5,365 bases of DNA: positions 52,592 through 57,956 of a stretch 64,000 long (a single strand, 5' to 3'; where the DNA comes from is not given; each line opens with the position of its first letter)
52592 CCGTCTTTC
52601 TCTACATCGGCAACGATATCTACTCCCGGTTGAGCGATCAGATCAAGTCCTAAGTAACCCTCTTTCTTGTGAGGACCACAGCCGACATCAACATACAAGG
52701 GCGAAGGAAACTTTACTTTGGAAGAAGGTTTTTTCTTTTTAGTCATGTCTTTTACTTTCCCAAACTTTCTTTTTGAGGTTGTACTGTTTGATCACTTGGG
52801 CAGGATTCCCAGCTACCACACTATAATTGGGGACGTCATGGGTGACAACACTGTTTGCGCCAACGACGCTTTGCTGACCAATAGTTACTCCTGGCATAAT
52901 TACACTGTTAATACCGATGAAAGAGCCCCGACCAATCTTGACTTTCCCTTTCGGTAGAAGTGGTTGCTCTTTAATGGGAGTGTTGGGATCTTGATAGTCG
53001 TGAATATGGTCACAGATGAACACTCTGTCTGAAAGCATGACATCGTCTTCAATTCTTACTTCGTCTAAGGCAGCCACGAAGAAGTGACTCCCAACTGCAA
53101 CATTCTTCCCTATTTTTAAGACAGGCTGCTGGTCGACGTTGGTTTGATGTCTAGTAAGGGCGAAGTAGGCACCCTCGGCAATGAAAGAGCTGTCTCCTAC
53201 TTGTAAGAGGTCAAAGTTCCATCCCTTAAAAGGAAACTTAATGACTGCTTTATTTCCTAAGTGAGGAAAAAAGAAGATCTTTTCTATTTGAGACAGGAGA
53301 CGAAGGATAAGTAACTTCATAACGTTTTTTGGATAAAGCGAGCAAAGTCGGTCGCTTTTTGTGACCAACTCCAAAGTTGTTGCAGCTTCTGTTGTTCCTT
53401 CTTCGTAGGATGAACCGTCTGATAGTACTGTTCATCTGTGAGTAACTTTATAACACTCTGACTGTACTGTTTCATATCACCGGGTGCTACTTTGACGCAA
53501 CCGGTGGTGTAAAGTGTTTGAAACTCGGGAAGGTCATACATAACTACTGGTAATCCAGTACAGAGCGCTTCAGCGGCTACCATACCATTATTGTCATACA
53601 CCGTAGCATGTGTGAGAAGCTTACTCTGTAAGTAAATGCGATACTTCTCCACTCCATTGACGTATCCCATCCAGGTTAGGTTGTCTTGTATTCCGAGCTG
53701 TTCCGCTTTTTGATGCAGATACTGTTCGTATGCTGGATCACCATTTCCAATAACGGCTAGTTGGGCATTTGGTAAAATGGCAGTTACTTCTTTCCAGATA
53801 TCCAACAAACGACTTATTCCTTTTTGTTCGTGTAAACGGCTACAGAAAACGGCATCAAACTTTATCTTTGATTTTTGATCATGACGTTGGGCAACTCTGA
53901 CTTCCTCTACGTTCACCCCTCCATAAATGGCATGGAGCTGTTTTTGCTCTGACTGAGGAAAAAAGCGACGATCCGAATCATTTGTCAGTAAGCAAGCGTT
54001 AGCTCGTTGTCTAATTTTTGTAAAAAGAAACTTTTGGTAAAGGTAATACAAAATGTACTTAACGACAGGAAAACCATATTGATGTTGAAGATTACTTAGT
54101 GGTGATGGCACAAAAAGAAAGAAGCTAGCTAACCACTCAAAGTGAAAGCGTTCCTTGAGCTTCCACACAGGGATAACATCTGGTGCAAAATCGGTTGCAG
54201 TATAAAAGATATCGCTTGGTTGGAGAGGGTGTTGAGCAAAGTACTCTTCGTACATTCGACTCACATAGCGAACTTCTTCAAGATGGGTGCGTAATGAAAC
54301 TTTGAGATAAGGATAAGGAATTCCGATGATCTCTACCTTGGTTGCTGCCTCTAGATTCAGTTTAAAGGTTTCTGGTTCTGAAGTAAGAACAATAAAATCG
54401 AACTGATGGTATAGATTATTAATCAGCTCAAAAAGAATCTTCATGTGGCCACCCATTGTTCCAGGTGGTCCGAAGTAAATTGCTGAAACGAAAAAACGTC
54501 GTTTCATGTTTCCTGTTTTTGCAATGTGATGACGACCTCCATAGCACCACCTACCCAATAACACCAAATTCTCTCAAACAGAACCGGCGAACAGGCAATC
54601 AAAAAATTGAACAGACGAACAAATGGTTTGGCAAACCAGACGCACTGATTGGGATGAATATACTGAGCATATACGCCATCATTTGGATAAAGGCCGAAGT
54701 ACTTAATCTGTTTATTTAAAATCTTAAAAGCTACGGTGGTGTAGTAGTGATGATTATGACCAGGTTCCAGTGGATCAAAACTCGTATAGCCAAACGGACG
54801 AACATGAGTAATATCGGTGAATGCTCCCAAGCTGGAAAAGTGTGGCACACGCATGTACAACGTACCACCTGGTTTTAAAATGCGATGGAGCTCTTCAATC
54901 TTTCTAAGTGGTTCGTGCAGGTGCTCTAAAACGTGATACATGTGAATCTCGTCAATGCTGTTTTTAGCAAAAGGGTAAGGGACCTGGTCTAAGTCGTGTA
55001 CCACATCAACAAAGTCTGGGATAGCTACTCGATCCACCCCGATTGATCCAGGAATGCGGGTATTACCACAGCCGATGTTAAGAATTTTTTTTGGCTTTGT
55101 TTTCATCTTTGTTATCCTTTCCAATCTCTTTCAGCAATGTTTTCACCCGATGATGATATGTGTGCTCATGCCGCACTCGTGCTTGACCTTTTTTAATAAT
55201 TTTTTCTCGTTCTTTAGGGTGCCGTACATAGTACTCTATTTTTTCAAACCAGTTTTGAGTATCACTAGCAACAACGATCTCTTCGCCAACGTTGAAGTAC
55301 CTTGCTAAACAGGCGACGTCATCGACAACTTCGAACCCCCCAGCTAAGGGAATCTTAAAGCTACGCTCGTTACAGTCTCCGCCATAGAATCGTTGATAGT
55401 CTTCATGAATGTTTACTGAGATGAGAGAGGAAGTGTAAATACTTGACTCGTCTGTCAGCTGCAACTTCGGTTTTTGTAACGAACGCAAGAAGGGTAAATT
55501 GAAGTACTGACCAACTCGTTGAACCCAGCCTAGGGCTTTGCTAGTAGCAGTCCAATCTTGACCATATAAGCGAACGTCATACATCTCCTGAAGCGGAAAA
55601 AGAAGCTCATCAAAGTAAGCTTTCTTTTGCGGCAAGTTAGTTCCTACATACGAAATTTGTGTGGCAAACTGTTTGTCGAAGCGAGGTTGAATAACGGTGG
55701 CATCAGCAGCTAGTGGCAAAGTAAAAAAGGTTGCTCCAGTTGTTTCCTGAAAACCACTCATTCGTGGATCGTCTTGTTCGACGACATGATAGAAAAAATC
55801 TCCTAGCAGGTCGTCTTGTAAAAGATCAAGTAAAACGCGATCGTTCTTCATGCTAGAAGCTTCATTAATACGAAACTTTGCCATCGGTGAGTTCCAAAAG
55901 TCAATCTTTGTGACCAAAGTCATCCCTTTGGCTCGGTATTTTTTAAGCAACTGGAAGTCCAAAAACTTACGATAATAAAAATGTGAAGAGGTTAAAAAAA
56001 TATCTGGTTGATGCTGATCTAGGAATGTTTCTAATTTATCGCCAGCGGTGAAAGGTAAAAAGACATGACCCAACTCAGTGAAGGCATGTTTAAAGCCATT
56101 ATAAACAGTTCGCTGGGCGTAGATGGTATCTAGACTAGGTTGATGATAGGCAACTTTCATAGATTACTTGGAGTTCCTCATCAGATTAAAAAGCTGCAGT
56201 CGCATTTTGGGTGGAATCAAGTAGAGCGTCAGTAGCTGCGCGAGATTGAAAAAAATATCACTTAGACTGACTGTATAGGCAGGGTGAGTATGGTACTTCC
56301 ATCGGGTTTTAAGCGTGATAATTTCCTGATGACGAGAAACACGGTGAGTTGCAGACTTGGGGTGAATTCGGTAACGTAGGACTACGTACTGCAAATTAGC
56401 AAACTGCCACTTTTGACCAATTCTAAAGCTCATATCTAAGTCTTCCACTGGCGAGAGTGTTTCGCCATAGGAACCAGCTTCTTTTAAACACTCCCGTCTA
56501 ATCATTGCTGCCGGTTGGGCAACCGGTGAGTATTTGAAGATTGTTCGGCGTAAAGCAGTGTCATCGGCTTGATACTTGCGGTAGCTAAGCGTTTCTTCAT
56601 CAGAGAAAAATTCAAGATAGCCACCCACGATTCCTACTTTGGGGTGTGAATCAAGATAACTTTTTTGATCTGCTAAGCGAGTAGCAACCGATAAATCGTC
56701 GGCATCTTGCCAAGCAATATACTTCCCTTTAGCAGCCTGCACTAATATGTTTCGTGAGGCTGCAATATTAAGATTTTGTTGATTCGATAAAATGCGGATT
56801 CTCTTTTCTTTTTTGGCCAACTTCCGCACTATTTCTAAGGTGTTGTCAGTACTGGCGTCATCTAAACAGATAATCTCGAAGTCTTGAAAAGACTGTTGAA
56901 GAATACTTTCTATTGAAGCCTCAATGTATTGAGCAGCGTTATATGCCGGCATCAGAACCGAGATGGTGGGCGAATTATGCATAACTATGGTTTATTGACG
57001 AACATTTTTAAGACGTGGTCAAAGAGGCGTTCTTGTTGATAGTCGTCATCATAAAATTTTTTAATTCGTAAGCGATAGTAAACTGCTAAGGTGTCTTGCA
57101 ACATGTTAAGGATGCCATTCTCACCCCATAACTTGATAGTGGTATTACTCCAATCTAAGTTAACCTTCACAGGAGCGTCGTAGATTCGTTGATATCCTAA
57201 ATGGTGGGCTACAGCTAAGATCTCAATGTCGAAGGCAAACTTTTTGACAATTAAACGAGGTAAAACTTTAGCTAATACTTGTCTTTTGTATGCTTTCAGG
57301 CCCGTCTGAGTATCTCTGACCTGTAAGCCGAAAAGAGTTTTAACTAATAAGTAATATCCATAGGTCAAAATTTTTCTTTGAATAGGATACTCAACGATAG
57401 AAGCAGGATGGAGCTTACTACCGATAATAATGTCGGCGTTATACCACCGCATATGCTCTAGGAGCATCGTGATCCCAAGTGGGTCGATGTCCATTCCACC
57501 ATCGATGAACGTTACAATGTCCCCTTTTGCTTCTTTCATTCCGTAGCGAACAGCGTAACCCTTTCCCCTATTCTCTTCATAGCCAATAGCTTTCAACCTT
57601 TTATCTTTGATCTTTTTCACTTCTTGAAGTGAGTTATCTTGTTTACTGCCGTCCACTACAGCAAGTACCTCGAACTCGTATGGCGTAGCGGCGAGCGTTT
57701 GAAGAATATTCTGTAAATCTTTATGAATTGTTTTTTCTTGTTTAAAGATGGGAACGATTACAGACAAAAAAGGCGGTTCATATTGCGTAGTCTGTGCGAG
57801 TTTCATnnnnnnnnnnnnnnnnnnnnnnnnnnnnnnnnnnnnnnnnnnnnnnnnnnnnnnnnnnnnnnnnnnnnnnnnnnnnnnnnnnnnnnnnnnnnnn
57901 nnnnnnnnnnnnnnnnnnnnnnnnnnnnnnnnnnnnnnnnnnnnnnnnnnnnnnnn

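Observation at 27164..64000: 37-kb envelope glycosylation locus unusually rich in GT-C membrane glycosyltransferases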

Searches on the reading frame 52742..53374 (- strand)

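Call 5: search_protein_families(library=pfam, proteins=[window:52742-53374:-], max_evalue=0.01)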
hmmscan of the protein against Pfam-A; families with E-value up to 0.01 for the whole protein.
window:52742-53374:- (211 aa): 3 families
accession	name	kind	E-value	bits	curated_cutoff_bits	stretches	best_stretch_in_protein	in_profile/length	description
PF00132.30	Hexapep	-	2.7e-12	46.3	27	1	145-179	2-36/36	Bacterial transferase hexapeptide (six repeats)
PF14602.12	Hexapep_2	-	1.7e-11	44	27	1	145-178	2-33/34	Hexapeptide repeat of succinyl-transferase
PF25084.1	LbH_EIF2B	-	0.0026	18.2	54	0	144-178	21-54/105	EIF2B subunit epsilon LbH domain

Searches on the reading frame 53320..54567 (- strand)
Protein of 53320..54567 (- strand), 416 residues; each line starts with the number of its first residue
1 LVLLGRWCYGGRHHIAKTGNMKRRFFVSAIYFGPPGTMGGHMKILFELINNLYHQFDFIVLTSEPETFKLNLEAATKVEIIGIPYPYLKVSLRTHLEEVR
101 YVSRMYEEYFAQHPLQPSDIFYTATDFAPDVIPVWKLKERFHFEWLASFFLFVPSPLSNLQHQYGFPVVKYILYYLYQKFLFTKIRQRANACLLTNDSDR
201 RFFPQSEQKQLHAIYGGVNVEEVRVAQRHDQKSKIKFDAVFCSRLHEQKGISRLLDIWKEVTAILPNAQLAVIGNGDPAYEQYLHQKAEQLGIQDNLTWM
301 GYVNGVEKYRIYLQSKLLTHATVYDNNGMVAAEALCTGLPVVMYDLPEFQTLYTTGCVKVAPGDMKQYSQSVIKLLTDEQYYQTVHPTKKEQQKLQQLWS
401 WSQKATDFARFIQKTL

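Call 5: search_protein_families(library=pfam, proteins=[window:53320-54567:-], max_evalue=0.01)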
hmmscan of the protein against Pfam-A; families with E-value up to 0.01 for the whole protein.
window:53320-54567:- (416 aa): 3 families
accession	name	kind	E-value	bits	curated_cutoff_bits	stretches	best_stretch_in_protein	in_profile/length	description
PF00534.26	Glycos_transf_1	-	1.6e-22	80.3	26.4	1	234-384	13-164/172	Glycosyl transferases group 1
PF13692.12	Glyco_trans_1_4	-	6.1e-21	75.6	27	1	238-378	3-142/142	Glycosyl transferases group 1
PF20706.3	GT4-conflict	-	0.0066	15.9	26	0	195-343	158-310/385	Family 4 Glycosyltransferase in conflict systems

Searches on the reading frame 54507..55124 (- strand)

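Call 5: search_protein_families(library=pfam, proteins=[window:54507-55124:-], max_evalue=0.01)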
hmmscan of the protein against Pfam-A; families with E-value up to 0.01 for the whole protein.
window:54507-55124:- (206 aa): 6 families
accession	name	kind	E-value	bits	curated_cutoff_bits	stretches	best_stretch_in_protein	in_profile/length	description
PF08241.18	Methyltransf_11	-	8.1e-10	39.7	21.2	1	41-90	47-94/95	Methyltransferase domain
PF13489.12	Methyltransf_23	-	9e-09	35.7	27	1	10-110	22-137/164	Methyltransferase domain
PF08242.18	Methyltransf_12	-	3.8e-05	24.8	30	1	50-89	64-98/98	Methyltransferase domain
PF13649.12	Methyltransf_25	-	7.2e-05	23.8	27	1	42-87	52-97/97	Methyltransferase domain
PF05148.21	Methyltransf_8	-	0.00028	21.3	27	1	6-91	68-156/219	Hypothetical methyltransferase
PF13847.12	Methyltransf_31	-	0.0011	19.1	27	0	51-94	67-112/145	Methyltransferase domain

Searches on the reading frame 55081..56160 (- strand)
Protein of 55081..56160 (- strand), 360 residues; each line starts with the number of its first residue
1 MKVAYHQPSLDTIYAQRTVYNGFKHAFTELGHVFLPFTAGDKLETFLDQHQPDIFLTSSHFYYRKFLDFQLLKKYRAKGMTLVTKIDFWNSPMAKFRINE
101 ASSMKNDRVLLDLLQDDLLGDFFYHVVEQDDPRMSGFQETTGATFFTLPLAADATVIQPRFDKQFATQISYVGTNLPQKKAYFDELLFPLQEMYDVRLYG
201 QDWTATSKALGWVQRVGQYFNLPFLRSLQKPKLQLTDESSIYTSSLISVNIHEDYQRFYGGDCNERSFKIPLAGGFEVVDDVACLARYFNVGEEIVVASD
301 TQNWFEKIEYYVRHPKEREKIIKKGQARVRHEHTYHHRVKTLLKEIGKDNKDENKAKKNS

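Call 5: search_protein_families(library=pfam, proteins=[window:55081-56160:-], max_evalue=0.01)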
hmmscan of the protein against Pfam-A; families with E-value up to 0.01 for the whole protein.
window:55081-56160:- (360 aa): 1 family
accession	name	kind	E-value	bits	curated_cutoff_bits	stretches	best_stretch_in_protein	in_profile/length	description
PF13524.12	Glyco_trans_1_2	-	1.8e-25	90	25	1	189-343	8-143/144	Glycosyl transferase-like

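Call 56: search_protein_families(library=ncbifam, proteins=[window:55081-56160:-], max_evalue=0.00001)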
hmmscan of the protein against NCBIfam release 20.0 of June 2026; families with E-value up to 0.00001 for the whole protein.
window:55081-56160:- (360 aa): 0 families

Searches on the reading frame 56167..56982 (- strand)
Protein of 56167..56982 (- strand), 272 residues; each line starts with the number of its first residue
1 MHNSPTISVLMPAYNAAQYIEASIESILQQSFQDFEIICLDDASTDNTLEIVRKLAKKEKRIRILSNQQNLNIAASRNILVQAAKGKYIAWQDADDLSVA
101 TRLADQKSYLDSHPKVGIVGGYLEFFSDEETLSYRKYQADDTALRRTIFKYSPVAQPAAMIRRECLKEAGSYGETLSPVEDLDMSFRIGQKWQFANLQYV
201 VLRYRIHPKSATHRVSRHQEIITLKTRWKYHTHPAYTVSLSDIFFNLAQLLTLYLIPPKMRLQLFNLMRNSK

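Call 5: search_protein_families(library=pfam, proteins=[window:56167-56982:-], max_evalue=0.01)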
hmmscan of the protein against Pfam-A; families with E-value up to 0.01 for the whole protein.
window:56167-56982:- (272 aa): 4 families
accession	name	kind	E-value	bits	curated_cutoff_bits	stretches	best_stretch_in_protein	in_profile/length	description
PF00535.33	Glycos_transf_2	-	7.9e-35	120.7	23.3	1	8-168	1-166/168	Glycosyl transferase family 2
PF13641.12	Glyco_tranf_2_3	-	1.6e-15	58.2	27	1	5-229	1-228/230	Glycosyltransferase like family 2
PF10111.15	Glyco_tranf_2_2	-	2.3e-15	57.3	27.3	1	11-219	4-239/276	Glycosyltransferase like family 2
PF13704.12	Glyco_tranf_2_4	-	0.00028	21.8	27.5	1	15-99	2-85/98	Glycosyl transferase family 2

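Call 48: search_solved_structures(query=window:56167-56982:-, max_evalue=0.01)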
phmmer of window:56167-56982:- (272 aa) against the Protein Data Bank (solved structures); distinct sequences matched with E-value up to 0.01: 24.
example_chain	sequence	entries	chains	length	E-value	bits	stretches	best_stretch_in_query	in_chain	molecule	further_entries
2z87_A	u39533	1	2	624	4.2e-24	88.6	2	4-97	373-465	Chondroitin synthase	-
2z86_A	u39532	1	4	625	4.3e-24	88.6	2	4-97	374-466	Chondroitin synthase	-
6p61_A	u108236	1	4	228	8.2e-19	71.3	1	2-214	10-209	Glycosyltransferase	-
5hea_A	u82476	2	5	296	1.3e-17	67.4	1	1-98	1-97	Putative glycosyltransferase (GalT1)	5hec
8vh7_A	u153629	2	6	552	2.6e-17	66.4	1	4-102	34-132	Heparosan synthase B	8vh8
8viw_A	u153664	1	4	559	2.6e-17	66.4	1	4-102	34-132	Heparosan synthase B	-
1h7l_A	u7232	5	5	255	1.1e-14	57.8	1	5-120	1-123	SPORE COAT POLYSACCHARIDE BIOSYNTHESIS PROTEIN SPSA | PROTEIN (SPORE COAT POLYSACCHARIDE BIOSYNTHESIS PROTEIN SPSA)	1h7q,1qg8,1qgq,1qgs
5tze_C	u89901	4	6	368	5.9e-13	52.1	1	7-115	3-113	Glycosyl transferase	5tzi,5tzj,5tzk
5tz8_A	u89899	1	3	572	1.2e-12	51.1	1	7-115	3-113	Glycosyl transferase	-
3bcv_A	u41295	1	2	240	7e-12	48.6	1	4-97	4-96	Putative glycosyltransferase protein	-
3l7m_A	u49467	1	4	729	7.2e-11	45.3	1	7-98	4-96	Teichoic acid biosynthesis protein F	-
3l7j_A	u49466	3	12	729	7.2e-11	45.3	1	7-98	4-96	Teichoic acid biosynthesis protein F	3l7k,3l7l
3l7i_A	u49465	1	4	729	7.2e-11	45.3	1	7-98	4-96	Teichoic acid biosynthesis protein F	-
6h1j_A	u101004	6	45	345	2.2e-09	40.4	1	6-121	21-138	Probable ss-1,3-N-acetylglucosaminyltransferase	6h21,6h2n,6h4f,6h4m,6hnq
6yv7_B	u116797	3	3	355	2.2e-07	33.9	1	5-119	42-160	Glycosyl transferase, family 2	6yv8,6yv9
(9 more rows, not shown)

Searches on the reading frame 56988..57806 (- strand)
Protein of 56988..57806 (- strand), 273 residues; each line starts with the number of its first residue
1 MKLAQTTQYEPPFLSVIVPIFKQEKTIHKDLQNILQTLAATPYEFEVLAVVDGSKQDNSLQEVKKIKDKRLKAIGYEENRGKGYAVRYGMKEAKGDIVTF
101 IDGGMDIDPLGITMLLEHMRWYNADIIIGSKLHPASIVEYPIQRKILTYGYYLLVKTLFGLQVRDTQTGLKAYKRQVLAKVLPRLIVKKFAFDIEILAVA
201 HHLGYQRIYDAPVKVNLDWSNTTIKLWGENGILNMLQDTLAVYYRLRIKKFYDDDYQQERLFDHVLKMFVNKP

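Call 5: search_protein_families(library=pfam, proteins=[window:56988-57806:-], max_evalue=0.01)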
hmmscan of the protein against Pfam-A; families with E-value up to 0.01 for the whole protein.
window:56988-57806:- (273 aa): 3 families
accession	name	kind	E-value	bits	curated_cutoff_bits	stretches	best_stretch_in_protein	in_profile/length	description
PF00535.33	Glycos_transf_2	-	9e-21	75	23.3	1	15-181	1-167/168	Glycosyl transferase family 2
PF10111.15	Glyco_tranf_2_2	-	3.6e-06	27.1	27.3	1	15-103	1-90/276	Glycosyltransferase like family 2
PF13641.12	Glyco_tranf_2_3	-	6.8e-06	26.7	27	1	11-103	1-95/230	Glycosyltransferase like family 2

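Call 16: search_protein_families(library=ncbifam, proteins=[window:56988-57806:-], max_evalue=1)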
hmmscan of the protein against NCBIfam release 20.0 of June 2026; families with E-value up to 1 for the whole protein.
window:56988-57806:- (273 aa): 22 families
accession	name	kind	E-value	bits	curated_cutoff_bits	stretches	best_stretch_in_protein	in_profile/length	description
TIGR03937.1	PgaC_IcaA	equivalog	2.5e-14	53.1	422.3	1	6-120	39-151/407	poly-beta-1,6-N-acetyl-D-glucosamine synthase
NF047588.1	GlcsyltransPgfSStrep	equivalog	4e-14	52.5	500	1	14-182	3-168/308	glycosyltransferase PgfS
NF041875.1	EPS_EpsD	equivalog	1.2e-10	41.3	370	1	14-142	1-127/325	exopolysaccharide biosynthesis glycosyltransferase EpsD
TIGR04283.1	glyco_like_mftF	equivalog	2.6e-09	37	182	1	14-101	1-79/221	TIGR04283 family arsenosugar biosynthesis glycosyltransferase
TIGR04182.1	glyco_TIGR04182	equivalog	3.6e-09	36.4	325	1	15-215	3-190/293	S-layer glycoprotein N-glycosyltransferase AglJ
TIGR04242.1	nodulat_NodC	equivalog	7.7e-09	35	550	1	10-123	46-160/395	chitooligosaccharide synthase NodC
NF007482.0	PRK10073.1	equivalog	2.8e-08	33.1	423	1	12-117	6-108/334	glycosyltransferase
NF047683.1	TeichurnBiosyTuaG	equivalog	5e-08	32.9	400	1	12-104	6-96/252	teichuronic acid biosynthesis protein TuaG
NF007986.1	PRK10714.1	equivalog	8.7e-08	31.5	529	1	14-182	8-173/316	undecaprenyl-phosphate 4-deoxy-4-formamido-L-arabinose transferase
NF038299.1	EPS_HpsN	equivalog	2.7e-07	29.9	425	1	12-128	1-112/317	hormogonium polysaccharide biosynthesis glycosyltransferase HpsN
NF038302.1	EPS_HpsE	equivalog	2.8e-07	29.8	300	1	14-105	3-97/307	hormogonium polysaccharide biosynthesis glycosyltransferase HpsE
NF041391.1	DPhHxTase_Halo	equivalog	3.7e-07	29.3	375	1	40-181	20-153/213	dolichyl-phosphate hexose transferase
NF010496.0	PRK13915.1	equivalog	6.1e-07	28.8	262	1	14-115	33-138/307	glucosyl-3-phosphoglycerate synthase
TIGR03965.1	mycofact_glyco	equivalog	1.2e-06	27.7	280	1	10-104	72-164/467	mycofactocin biosynthesis glycosyltransferase MftF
NF041394.1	GtaseAglG_Halo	equivalog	7.7e-06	25.4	440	1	15-155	4-139/304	glucosyl-dolichyl phosphate glucuronosyltransferase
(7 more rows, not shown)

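Call 19: search_solved_structures(query=window:56988-57806:-, max_evalue=0.001)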
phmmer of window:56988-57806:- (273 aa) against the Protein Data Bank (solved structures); distinct sequences matched with E-value up to 0.001: 17.
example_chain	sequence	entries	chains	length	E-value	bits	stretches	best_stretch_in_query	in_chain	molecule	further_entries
5mlz_A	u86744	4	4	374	1.8e-10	43.7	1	10-184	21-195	Dolichol monophosphate mannose synthase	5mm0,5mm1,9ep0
5eke_A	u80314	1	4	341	1.7e-06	30.7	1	14-120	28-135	Uncharacterized glycosyltransferase sll0501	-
5ekp_C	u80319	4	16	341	1.8e-06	30.6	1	14-120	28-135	Uncharacterized glycosyltransferase sll0501 | Glycosyltransferase sll0501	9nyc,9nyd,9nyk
9nye_A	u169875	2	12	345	1.9e-06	30.6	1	14-120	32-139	Glycosyltransferase sll0501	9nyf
5tze_C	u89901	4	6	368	4.1e-06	29.5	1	15-105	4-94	Glycosyl transferase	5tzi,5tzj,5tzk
5hea_A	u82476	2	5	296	7.2e-06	28.7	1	13-118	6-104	Putative glycosyltransferase (GalT1)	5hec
6p61_A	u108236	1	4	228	8.3e-06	28.5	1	11-113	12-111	Glycosyltransferase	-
2z87_A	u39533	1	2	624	1.5e-05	27.6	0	14-121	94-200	Chondroitin synthase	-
2z86_A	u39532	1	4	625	1.5e-05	27.6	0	14-121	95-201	Chondroitin synthase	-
6h1j_A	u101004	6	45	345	2.3e-05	27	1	14-130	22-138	Probable ss-1,3-N-acetylglucosaminyltransferase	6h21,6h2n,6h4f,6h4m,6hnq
9hwj_A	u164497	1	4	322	8.1e-05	25.2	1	14-116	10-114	Undecaprenyl-phosphate 4-deoxy-4-formamido-L-arabinose transferase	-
9omm_A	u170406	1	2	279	0.00023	23.7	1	14-128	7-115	Glycosyltransferase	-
9omh_A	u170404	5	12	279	0.00023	23.7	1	14-128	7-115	Glycosyltransferase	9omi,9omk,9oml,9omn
9omj_A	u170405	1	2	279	0.00024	23.7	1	14-128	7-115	Glycosyltransferase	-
3bcv_A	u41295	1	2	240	0.00072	22.1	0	12-125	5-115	Putative glycosyltransferase protein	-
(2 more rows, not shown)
